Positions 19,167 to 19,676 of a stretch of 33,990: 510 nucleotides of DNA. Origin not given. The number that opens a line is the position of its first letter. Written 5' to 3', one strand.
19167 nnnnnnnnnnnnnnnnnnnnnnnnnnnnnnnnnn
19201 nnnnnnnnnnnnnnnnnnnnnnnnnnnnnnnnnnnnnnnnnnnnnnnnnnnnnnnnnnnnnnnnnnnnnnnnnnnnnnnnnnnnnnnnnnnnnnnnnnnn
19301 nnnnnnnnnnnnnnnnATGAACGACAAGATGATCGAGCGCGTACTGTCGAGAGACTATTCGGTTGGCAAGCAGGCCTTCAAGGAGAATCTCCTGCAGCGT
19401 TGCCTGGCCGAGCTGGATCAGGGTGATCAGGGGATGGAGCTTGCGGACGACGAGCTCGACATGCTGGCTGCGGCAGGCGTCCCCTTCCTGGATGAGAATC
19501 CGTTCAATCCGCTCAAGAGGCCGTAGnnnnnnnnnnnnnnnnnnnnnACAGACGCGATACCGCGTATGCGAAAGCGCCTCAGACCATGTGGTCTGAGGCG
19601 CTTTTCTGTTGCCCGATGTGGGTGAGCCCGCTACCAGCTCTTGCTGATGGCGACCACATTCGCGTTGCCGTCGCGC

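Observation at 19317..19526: Orphan 69-aa ORF with a double-glycine-type leader and a Cys/Ser/Thr-free 15-16-aa core: likely substrate of the adjacent C39 exporter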

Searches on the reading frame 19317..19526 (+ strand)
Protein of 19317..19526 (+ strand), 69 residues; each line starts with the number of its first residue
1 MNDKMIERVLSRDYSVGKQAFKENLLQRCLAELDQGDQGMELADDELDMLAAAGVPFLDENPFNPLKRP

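Call 6: search_protein_families(library=pfam, proteins=[window:19317-19526:+], max_evalue=0.01)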
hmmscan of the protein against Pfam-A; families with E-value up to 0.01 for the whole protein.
window:19317-19526:+ (69 aa): 0 families

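Call 7: search_protein_families(library=ncbifam, proteins=[window:19317-19526:+], max_evalue=0.01)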
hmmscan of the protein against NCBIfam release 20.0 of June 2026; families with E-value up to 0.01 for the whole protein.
window:19317-19526:+ (69 aa): 0 families

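Call 8: find_homologous_proteins(query=window:19317-19523:+, max_evalue=0.01)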
Query seq(69 aa) (69 aa): 3 proteins with E <= 0.01 among 3 candidates.
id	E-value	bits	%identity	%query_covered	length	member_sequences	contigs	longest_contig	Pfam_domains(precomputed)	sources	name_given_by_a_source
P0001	4.2e-38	145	100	100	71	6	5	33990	-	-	-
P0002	5.6e-32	126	92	94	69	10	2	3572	-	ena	-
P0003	5.3e-10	57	62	83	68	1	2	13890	-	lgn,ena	-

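Call 10: find_encoding_contigs(protein=P0003, flank=10000, max_places=6)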
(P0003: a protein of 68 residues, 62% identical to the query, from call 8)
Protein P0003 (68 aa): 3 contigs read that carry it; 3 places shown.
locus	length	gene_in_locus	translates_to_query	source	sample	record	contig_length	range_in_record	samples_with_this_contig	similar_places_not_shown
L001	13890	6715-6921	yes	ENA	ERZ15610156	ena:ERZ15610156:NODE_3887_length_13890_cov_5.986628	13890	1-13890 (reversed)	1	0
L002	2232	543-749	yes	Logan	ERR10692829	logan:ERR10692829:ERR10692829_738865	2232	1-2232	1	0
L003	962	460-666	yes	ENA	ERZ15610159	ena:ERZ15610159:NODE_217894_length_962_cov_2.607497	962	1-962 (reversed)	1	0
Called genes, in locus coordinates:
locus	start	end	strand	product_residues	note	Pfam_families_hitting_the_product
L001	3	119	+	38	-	?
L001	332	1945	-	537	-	PF03415:Peptidase_C11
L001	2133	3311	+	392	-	PF00083:Sugar_tr, PF07690:MFS_1, PF12832:MFS_1_like, PF07690:MFS_1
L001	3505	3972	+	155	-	-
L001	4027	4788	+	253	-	PF13302:Acetyltransf_3, PF00583:Acetyltransf_1 (weak)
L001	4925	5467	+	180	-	PF04542:Sigma70_r2, PF08281:Sigma70_r4_2, PF04545:Sigma70_r4 (weak), PF00196:GerE (weak)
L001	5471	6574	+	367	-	PF03372:Exo_endo_phos (weak)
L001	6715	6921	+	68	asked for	-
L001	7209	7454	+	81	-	-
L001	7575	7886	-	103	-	PF13744:HTH_37 (weak), PF13560:HTH_31, PF12844:HTH_19, PF13443:HTH_26, PF01381:HTH_3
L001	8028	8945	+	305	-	PF01565:FAD_binding_4, PF02873:MurB_C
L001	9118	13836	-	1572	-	PF17802:SpaA, PF18202:TQ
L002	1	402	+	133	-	?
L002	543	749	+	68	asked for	-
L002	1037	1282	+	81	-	-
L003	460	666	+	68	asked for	-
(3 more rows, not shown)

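Call 11: find_encoding_contigs(protein=P0002, flank=10000, max_places=6)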
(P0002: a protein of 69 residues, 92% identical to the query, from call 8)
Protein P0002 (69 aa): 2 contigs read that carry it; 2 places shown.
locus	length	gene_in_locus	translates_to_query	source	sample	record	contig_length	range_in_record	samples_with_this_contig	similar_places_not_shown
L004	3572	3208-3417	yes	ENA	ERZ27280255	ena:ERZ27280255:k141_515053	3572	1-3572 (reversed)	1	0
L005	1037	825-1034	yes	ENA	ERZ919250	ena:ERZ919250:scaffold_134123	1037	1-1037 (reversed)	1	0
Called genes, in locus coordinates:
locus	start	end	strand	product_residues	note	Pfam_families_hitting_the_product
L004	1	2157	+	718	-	?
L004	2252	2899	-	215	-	-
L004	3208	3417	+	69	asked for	-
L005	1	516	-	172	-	?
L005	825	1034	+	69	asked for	-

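Call 14: find_homologous_proteins(query=A1, max_evalue=10)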
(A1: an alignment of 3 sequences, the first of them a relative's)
Query A1 (3 sequences) (71 aa, profile of the alignment): 43 proteins with E <= 10 among 276 candidates.
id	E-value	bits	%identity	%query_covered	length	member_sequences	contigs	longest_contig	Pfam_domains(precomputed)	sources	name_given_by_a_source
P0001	2.0e-40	154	100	100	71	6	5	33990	-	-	-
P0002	2.1e-40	154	93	94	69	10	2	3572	-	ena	-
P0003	2.0e-30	122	62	80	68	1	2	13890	-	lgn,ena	-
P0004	7.1e-23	98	68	89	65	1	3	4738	-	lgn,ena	-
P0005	1.5e-16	78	64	73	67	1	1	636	-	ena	-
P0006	2.0e-16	77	52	90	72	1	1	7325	-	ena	-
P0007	4.7e-13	66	56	73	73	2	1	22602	-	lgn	-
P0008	9.3e-13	66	60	69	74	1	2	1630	-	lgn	-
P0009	1.1e-12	65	52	86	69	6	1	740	-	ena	-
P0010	2.4e-12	64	54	77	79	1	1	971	-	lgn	-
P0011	5.0e-12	63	55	80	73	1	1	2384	-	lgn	-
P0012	5.1e-12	63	56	70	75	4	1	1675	-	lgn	-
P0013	7.3e-12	63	47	87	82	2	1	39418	-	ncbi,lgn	-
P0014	1.4e-11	62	51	92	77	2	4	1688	-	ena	-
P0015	1.8e-11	61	54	79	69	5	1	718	-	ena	-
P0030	4.3e-9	54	49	73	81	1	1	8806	-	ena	-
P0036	2.9e-7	48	43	87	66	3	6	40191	-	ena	-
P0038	1.3e-5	43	51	52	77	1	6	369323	-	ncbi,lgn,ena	-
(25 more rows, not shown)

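Call 15: find_related_loci(query=A1, collection=genome_contigs, flank=10000)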
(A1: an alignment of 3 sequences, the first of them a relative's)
Query A1 (71 aa) in genome_contigs; peptide patterns used: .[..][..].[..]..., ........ (x = any residue, [..] = any of these).
409 stretches matched a pattern; 3 encode a relative of the query (tblastn E <= 1e-3); 3 distinct loci.
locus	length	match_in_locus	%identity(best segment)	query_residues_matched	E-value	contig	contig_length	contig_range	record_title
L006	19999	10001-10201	94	1-67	6e-40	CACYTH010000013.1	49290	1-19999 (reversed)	MAG: uncultured Coriobacteriaceae bacterium isolate RUG12252 genome assembly, contig: RUG12252_asm_13, whole genome shot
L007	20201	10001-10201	93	2-71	8e-40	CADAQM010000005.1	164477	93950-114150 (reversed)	MAG: uncultured Coriobacteriaceae bacterium isolate RUG13541 genome assembly, contig: RUG13541_asm_5, whole genome shotg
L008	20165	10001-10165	52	3-58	4e-12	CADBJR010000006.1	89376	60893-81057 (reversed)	MAG: uncultured Coriobacteriaceae bacterium isolate RUG14037 genome assembly, contig: RUG14037_asm_6, whole genome shotg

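Call 18: find_encoding_contigs(protein=P0038, flank=10000, max_places=3)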
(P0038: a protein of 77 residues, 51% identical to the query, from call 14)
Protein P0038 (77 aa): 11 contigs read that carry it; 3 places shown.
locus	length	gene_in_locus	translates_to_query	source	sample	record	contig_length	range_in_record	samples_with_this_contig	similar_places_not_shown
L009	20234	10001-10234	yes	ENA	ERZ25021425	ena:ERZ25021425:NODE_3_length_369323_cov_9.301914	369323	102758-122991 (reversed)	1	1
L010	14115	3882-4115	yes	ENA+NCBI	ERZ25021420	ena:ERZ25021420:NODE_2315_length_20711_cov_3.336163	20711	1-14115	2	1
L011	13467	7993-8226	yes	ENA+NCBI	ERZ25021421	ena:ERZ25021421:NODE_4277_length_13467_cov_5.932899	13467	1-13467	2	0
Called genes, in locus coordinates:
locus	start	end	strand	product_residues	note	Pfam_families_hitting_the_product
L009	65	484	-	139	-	-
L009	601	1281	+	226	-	PF01987:AIM24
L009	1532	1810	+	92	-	PF18885:DUF5648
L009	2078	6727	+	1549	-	PF12051:DUF3533 (weak), PF12698:ABC2_membrane_3, PF01061:ABC2_membrane (weak), PF12698:ABC2_membrane_3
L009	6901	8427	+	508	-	PF03062:MBOAT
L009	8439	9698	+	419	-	-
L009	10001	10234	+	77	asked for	-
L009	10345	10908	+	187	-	PF07638:Sigma70_ECF (weak), PF04542:Sigma70_r2, PF13936:HTH_38 (faint), PF08281:Sigma70_r4_2, PF04545:Sigma70_r4 (weak)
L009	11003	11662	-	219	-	PF01427:Peptidase_M15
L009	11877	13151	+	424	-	PF13487:HD_5, PF01966:HD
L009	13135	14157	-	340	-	-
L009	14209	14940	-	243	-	PF00376:MerR, PF13411:MerR_1, PF09278:MerR-DNA-bind (faint), PF07739:TipAS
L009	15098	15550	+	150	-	PF01451:LMWPc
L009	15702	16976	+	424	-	PF00909:Ammonium_transp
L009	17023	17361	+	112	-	PF00543:P-II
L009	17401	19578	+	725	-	PF08245:Mur_ligase_M, PF08353:MurT_C, PF07685:GATase_3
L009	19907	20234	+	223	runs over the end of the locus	PF00486:Trans_reg_C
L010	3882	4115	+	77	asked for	-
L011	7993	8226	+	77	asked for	-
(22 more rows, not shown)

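Call 19: find_encoding_contigs(protein=P0013, flank=10000, max_places=3)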
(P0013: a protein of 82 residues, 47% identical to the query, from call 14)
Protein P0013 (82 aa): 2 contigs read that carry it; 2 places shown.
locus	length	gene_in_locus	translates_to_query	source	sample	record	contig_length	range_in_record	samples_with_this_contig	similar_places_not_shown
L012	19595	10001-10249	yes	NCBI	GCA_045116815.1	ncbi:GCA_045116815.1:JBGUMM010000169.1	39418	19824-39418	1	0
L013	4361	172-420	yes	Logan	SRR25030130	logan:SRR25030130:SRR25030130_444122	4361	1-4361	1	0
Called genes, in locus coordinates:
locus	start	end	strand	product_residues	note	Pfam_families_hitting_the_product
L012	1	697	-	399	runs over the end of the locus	PF03706:LPG_synthase_TM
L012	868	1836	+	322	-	PF02826:2-Hacid_dh_C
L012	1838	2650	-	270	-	PF00795:CN_hydrolase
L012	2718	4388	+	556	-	-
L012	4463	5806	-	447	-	PF07992:Pyr_redox_2, PF01266:DAO (faint), PF13738:Pyr_redox_3, PF00070:Pyr_redox, PF02852:Pyr_redox_dim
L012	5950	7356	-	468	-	PF00480:ROK (weak)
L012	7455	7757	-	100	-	PF01740:STAS, PF13466:STAS_2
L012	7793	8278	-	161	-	PF13581:HATPase_c_2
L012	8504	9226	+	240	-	PF02592:Vut_1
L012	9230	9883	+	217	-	PF00106:adh_short, PF13561:adh_short_C2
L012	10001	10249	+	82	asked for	-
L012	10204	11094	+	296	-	PF04542:Sigma70_r2, PF08281:Sigma70_r4_2, PF04545:Sigma70_r4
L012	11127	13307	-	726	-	PF00664:ABC_membrane, PF00005:ABC_tran, PF02463:SMC_N (faint)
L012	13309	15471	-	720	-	PF03412:Peptidase_C39, PF00664:ABC_membrane, PF00005:ABC_tran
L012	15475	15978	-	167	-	-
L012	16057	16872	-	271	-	PF00924:MS_channel_2nd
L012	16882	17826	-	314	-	-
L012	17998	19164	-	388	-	PF01740:STAS, PF13466:STAS_2, PF01636:APH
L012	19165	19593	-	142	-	?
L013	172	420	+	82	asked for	-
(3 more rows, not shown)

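Call 20: find_encoding_contigs(protein=P0036, flank=10000, max_places=3)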
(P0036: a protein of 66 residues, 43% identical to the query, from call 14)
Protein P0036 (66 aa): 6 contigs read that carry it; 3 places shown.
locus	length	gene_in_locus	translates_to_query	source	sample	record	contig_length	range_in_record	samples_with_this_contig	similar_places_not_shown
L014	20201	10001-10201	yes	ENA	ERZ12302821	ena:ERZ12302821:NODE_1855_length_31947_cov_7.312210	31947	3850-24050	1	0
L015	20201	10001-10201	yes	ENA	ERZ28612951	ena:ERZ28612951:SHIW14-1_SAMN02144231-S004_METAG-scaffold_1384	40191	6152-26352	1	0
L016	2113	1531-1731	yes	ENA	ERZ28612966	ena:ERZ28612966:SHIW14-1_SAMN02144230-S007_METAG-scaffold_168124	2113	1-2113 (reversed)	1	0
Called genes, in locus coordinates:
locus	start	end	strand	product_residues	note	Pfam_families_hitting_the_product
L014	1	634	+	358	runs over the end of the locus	PF01757:Acyl_transf_3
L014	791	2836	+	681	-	PF03235:GmrSD_N, PF07510:GmrSD_C, PF18755:RAMA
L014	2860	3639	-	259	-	-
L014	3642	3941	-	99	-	-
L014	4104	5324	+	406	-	PF05128:DUF697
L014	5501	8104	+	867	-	PF07228:SpoIIE, PF13581:HATPase_c_2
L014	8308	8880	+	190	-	PF07638:Sigma70_ECF (weak), PF04542:Sigma70_r2, PF08281:Sigma70_r4_2, PF04545:Sigma70_r4 (weak)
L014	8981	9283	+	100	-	PF01740:STAS, PF13466:STAS_2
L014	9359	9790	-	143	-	-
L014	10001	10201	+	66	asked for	-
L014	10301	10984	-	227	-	PF02308:MgtC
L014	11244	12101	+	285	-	PF00702:Hydrolase (faint), PF08282:Hydrolase_3, PF05116:S6PP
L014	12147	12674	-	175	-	PF14512:TM1586_NiRdase (faint), PF00881:Nitroreductase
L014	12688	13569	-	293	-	PF04055:Radical_SAM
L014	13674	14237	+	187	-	PF00440:TetR_N, PF14278:TetR_C_8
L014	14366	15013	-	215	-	PF02254:TrkA_N, PF02080:TrkA_C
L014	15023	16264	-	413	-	PF02386:TrkH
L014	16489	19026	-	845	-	PF00270:DEAD (weak), PF04851:ResIII (faint), PF06733:DEAD_2, PF13307:Helicase_C_2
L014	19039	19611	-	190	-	PF19776:DUF6262 (faint), PF00440:TetR_N, PF14278:TetR_C_8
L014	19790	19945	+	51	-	-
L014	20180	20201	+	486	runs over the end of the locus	PF00232:Glyco_hydro_1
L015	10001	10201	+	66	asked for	-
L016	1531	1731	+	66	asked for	-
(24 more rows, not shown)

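Call 28: search_protein_families(library=ncbifam, alignment_id=A2, max_evalue=10)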
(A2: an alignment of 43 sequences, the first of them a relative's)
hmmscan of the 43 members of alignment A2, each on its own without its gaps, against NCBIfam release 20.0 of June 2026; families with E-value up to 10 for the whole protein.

A. member 1, P0001 (71 aa): 0 families

B. families by the number of members that match (of 43 scanned): 11 families
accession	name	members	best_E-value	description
NF000539.0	plantaricin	3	0.008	plantaricin C family lantibiotic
NF009067.0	PRK12402.1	2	0.04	replication factor C small subunit 2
NF041410.1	XopAW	1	0.02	XopAW family type III secretion system calcium-binding effector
NF038399.1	NH_RiPP_Os17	1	0.046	Os1348 family NHLP clan protein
NF045485.1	FPPsyn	1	0.047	farnesyl diphosphate synthase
NF000943.0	PRK00094.2-1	1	0.059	NAD(P)H-dependent glycerol-3-phosphate dehydrogenase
NF010575.0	PRK13968.1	1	0.12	succinate-semialdehyde dehydrogenase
NF011212.0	PRK14619.1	1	0.15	NAD(P)H-dependent glycerol-3-phosphate dehydrogenase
NF047331.1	phage_HTJ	1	0.17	phage head-tail joining protein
NF006066.0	PRK08207.2-5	1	0.22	coproporphyrinogen III oxidase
TIGR02466.1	TIGR02466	1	0.24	TIGR02466 family protein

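Call 29: search_protein_families(library=pfam, alignment_id=A2, max_evalue=10)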
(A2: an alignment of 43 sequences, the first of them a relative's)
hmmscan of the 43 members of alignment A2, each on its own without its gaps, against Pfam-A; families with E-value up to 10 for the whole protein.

A. member 1, P0001 (71 aa): 0 families

B. families by the number of members that match (of 43 scanned): 19 families
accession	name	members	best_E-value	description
PF05924.16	SAMP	6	0.27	SAMP Motif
PF19121.6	DUF5805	2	0.028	Family of unknown function (DUF5805)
PF10798.13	YmgB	1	0.0076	Biofilm development protein YmgB/AriR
PF16695.10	Tai4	1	0.01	Type VI secretion system (T6SS), amidase immunity protein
PF03491.18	5HT_transport_N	1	0.011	Serotonin (5-HT) neurotransmitter transporter, N-terminus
PF11462.14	DUF3203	1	0.041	Protein of unknown function (DUF3203)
PF18072.6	FGAR-AT_linker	1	0.043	Formylglycinamide ribonucleotide amidotransferase linker domain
PF08278.16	DnaG_DnaB_bind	1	0.053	DNA primase DnaG DnaB-binding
PF22649.2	Cgl0159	1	0.068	Cgl0159-like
PF21917.1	NMB0537_N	1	0.081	N-terminal region of NMB0537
PF07128.17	DUF1380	1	0.087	Protein of unknown function (DUF1380)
PF14164.11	YqzH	1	0.089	YqzH-like protein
PF07308.18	DUF1456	1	0.1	Protein of unknown function (DUF1456)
PF21952.1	PRKCH_uORF2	1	0.12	PRKCH upstream open reading frame 2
PF07479.19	NAD_Gly3P_dh_C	1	0.15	NAD-dependent glycerol-3-phosphate dehydrogenase C-terminus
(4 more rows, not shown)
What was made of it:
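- On Nif11-like leader peptides (PF07862 / TIGR03798) and NHLP (TIGR03793): One weak hit to an NHLP-clan model has E = 0.046 (calls 28, 29).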

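Call 31: find_encoding_contigs(protein=P0007, flank=10000, max_places=2)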
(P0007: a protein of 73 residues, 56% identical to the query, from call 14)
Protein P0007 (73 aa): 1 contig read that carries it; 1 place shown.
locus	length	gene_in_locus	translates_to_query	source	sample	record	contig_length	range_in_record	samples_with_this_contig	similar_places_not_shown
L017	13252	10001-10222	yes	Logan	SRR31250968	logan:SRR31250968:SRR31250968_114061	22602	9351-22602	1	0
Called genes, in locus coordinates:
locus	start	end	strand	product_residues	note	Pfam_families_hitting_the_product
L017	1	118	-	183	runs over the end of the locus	-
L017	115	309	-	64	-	-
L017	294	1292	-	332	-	-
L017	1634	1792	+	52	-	-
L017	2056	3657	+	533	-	PF00496:SBP_bac_5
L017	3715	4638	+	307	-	PF19300:BPD_transp_1_N, PF00528:BPD_transp_1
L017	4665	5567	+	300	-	PF12911:OppC_N, PF00528:BPD_transp_1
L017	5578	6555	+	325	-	PF02463:SMC_N (weak), PF00005:ABC_tran, PF13304:AAA_21 (faint), PF08352:oligo_HPY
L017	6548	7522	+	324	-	PF00005:ABC_tran, PF13401:AAA_22 (weak), PF13304:AAA_21 (faint), PF08352:oligo_HPY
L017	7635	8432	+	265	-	PF01048:PNP_UDP_1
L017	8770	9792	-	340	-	-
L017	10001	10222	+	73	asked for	-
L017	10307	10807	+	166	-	PF04542:Sigma70_r2, PF08281:Sigma70_r4_2, PF04545:Sigma70_r4 (weak)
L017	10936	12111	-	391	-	PF00702:Hydrolase (weak)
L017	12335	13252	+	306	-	?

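Call 32: find_encoding_contigs(protein=P0030, flank=10000, max_places=2)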
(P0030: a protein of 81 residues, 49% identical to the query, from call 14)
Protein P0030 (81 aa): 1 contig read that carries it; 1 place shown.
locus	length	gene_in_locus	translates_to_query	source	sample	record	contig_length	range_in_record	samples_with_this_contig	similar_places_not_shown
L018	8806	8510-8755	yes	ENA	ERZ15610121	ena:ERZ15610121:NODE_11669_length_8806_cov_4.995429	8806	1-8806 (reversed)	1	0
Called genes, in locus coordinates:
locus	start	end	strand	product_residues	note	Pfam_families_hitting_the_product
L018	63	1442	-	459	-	PF05977:MFS_3 (faint), PF00083:Sugar_tr (faint), PF07690:MFS_1, PF12832:MFS_1_like (weak), PF13347:MFS_2 (weak), PF07690:MFS_1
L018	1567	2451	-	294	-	PF02645:DegV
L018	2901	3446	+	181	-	PF04542:Sigma70_r2, PF08281:Sigma70_r4_2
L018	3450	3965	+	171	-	-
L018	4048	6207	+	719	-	PF03412:Peptidase_C39, PF00664:ABC_membrane, PF02463:SMC_N (faint), PF00005:ABC_tran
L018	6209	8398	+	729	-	PF00664:ABC_membrane, PF00005:ABC_tran, PF02463:SMC_N (faint)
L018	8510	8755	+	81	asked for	-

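Call 38: search_protein_representatives(alignment_id=A2)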
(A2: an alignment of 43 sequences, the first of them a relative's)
Query: 43 sequences, 76 profile positions. Proteins with E-value up to 0.001 (for the whole library): 273; up to 1e-10: 196; up to 1e-30: 0. The best 150 are listed.
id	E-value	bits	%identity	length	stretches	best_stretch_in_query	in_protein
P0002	2.5e-24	101.0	-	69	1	1-67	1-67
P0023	3.9e-22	94.0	-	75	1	3-62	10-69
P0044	5.2e-22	93.6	-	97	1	5-61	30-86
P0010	3.2e-21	91.0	-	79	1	5-68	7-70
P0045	3.3e-21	91.0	-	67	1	3-65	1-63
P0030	5.2e-21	90.4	-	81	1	3-71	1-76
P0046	6.2e-21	90.1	-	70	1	3-66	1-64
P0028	1.6e-20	88.8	-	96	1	5-71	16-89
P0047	1.7e-20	88.7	-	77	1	5-64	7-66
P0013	2.6e-20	88.2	-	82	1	3-70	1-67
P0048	2.7e-20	88.1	-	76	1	5-69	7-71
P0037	4.7e-20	87.3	-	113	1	3-61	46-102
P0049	8.7e-20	86.5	-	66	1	3-58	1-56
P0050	8.8e-20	86.4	-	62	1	7-65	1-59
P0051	1.1e-19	86.1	-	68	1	5-60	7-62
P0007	1.4e-19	85.8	-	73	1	5-62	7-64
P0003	4.7e-19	84.1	-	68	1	3-60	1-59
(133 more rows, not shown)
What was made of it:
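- Checked: At least 273 clusters at 50% identity match (call 38).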

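Call 41: find_related_loci(query=A2, collection=metagenome_contigs, flank=10000)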
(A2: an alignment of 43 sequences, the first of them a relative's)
Query A2 (71 aa) in metagenome_contigs; peptide patterns used: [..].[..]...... (x = any residue, [..] = any of these).
600 stretches matched a pattern (row limit reached: there are more); 9 encode a relative of the query (tblastn E <= 1e-3); 9 distinct loci.
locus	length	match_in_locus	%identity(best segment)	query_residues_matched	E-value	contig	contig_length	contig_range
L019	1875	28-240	94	1-71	9e-43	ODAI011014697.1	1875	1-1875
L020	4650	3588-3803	47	3-71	1e-17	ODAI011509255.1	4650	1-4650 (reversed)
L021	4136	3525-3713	52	3-63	1e-14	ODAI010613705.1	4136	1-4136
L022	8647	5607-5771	52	3-58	4e-12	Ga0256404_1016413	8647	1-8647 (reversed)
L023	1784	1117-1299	48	2-64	2e-10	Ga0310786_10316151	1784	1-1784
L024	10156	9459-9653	40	8-65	6e-10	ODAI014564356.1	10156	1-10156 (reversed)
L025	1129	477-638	45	2-56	2e-8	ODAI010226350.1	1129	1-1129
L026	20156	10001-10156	50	3-56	1e-7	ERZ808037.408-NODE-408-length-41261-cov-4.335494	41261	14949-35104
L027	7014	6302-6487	40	12-68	1e-5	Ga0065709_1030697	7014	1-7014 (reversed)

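Call 44: list_cluster_members(proteins=[P0013, P0038, P0001])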
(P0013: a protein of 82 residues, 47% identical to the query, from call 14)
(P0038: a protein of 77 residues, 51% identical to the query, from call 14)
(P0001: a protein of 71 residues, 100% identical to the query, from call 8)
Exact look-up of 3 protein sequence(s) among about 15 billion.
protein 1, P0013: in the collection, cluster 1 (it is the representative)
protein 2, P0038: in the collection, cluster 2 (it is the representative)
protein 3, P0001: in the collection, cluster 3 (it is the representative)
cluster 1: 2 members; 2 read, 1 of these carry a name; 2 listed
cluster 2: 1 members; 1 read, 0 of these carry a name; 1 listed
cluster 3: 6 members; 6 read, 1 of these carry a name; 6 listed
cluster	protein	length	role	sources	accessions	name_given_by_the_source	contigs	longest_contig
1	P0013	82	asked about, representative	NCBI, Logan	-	-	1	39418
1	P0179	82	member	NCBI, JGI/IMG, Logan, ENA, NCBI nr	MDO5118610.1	MAG: hypothetical protein Q4D48_00880 [Coriobacteriales bacterium] | hypothetical protein | hypothetical protein [Coriobacteriales bacterium]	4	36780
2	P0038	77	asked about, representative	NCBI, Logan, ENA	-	-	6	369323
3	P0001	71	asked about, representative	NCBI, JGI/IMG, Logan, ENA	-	-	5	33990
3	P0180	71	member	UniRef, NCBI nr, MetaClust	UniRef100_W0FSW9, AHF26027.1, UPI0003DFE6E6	Uncharacterized protein n=1 Tax=uncultured bacterium Contigcl_1738 TaxID=1393655 ... | hypothetical protein [uncultured bacterium Contigcl_1738] | status=active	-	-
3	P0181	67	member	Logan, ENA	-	-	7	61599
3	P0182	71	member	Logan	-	-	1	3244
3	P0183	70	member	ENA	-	-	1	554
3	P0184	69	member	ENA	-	-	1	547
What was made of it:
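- Checked: It is GenBank AHF26027.1, 'hypothetical protein' (call 44).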
